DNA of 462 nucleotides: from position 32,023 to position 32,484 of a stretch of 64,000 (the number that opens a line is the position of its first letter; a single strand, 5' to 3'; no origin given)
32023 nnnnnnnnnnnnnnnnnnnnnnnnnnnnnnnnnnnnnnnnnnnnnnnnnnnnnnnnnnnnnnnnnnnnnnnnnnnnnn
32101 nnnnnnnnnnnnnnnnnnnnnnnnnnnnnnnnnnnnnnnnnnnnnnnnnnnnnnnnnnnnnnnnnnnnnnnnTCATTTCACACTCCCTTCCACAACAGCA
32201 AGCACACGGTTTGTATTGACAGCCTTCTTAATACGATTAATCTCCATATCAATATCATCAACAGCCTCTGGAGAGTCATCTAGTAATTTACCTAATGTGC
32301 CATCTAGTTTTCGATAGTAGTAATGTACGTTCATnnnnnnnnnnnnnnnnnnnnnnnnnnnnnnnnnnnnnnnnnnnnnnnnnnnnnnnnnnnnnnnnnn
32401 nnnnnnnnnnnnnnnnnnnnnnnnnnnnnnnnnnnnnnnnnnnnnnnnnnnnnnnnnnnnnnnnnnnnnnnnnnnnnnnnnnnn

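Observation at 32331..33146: Phage-encoded Thg1-like 3'-5' nucleotidyltransferase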

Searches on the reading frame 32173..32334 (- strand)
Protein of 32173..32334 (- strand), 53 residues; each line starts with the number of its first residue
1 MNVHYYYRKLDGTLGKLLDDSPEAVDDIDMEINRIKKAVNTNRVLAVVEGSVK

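Call 11: search_protein_families(library=phrogs, proteins=[window:32173-32334:-], max_evalue=0.01)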
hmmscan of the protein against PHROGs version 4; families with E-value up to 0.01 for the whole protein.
window:32173-32334:- (53 aa): 0 families

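Call 12: search_protein_families(library=pfam, proteins=[window:32173-32334:-], max_evalue=0.01)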
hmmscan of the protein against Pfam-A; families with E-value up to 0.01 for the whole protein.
window:32173-32334:- (53 aa): 0 families
